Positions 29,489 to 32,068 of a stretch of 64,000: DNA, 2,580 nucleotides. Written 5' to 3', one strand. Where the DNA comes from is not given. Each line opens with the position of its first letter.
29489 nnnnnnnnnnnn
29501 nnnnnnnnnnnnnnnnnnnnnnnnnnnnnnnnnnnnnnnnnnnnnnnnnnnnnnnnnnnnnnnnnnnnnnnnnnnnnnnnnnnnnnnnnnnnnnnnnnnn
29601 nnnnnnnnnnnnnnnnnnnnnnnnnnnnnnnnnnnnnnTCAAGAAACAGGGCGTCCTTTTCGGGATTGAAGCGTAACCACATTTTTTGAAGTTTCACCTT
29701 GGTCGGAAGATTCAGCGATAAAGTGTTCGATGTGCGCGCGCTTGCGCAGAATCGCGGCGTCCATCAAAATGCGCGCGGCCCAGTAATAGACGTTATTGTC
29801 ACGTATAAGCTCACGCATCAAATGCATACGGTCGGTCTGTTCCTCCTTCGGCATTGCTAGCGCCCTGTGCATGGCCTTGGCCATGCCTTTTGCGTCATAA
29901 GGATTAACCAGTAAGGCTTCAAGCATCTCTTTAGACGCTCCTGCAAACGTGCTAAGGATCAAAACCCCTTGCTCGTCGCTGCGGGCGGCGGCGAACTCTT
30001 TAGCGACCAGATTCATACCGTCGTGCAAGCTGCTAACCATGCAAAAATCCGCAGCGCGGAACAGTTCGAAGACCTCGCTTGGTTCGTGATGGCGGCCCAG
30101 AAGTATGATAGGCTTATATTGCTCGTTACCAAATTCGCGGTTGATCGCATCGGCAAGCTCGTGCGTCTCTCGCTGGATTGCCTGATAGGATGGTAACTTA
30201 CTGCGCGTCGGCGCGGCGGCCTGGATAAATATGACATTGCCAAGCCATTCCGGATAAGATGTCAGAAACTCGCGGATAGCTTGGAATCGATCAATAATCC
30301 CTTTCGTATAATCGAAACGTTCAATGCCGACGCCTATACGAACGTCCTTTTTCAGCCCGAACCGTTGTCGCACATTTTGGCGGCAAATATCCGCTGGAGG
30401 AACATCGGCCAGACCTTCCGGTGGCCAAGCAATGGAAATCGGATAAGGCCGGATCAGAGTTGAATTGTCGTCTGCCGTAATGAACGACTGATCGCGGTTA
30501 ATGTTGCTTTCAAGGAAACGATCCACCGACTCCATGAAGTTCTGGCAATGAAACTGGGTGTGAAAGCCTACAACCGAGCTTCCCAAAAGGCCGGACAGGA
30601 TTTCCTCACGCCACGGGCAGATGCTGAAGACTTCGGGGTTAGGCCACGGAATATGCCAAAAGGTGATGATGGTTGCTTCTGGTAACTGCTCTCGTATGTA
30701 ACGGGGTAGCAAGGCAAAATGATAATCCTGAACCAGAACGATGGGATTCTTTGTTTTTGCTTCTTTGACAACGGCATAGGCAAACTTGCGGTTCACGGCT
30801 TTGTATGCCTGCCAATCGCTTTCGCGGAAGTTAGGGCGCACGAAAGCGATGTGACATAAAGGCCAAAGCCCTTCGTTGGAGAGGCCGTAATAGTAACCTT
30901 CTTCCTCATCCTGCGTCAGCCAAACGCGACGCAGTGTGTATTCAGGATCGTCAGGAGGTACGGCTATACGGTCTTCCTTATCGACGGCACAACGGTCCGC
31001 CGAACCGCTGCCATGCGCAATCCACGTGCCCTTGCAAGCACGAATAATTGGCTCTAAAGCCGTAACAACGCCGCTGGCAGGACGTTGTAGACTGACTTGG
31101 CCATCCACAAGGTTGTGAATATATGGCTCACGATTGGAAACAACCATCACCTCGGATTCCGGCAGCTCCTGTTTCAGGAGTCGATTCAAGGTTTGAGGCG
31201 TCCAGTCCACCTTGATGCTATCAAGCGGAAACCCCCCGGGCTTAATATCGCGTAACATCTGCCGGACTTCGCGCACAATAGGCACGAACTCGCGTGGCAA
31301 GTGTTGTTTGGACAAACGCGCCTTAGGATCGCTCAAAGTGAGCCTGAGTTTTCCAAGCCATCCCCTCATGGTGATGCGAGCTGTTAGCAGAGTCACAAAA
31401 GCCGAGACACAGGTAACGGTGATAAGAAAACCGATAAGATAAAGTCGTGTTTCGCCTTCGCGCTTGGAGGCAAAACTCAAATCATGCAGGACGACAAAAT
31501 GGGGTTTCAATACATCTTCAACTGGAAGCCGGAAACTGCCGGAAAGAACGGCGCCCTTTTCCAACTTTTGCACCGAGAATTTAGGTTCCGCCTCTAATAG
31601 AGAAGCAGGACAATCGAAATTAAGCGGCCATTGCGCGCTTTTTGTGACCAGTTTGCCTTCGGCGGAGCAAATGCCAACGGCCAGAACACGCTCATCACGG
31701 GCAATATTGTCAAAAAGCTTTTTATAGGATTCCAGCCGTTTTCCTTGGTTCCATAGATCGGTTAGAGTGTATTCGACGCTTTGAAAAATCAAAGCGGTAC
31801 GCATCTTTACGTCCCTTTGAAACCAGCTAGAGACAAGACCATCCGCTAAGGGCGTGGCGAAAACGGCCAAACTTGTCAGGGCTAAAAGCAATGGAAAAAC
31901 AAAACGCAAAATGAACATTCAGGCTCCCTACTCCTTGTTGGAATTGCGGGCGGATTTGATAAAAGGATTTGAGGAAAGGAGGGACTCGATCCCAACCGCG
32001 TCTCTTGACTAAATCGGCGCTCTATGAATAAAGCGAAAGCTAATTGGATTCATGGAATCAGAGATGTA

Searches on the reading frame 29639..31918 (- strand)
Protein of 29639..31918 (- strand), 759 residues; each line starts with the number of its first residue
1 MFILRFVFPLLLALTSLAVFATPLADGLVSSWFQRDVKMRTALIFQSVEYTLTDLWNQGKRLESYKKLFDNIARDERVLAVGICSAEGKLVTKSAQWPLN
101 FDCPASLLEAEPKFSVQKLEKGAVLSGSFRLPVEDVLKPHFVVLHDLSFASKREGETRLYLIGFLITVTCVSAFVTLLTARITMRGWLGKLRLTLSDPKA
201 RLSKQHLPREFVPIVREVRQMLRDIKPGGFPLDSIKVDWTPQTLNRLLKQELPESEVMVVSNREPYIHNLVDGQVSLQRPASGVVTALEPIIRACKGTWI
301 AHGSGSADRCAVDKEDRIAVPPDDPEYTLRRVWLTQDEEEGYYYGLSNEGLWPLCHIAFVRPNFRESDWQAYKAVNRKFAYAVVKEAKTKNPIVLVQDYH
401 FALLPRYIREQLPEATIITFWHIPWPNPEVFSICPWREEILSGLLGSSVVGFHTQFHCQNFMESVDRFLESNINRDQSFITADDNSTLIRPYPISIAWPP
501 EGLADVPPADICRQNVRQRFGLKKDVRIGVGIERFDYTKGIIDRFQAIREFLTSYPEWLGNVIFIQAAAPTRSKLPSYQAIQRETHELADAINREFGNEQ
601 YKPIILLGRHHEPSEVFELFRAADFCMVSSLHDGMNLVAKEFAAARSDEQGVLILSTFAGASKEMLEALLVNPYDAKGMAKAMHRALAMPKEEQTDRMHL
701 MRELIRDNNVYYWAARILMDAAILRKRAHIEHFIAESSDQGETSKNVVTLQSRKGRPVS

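Call 53: search_protein_families(library=ncbifam, proteins=[window:29639-31918:-], max_evalue=1e-10)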
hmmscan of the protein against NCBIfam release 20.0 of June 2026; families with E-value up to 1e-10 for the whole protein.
window:29639-31918:- (759 aa): 4 families
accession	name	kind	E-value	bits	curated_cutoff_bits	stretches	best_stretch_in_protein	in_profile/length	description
NF011071.0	PRK14501.1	equivalog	1.2e-140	470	634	1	256-729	3-469/729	bifunctional alpha,alpha-trehalose-phosphate synthase (UDP-forming)/trehalose-phosphatase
TIGR02400.1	trehalose_OtsA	equivalog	2.5e-122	408.9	564.85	1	257-719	2-452/456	alpha,alpha-trehalose-phosphate synthase (UDP-forming)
TIGR02398.1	gluc_glyc_Psyn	equivalog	7.4e-86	288.7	569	2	525-721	284-480/487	glucosylglycerol-phosphate synthase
NF007513.0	PRK10117.1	equivalog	1.7e-72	244.9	759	1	257-729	4-459/474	alpha,alpha-trehalose-phosphate synthase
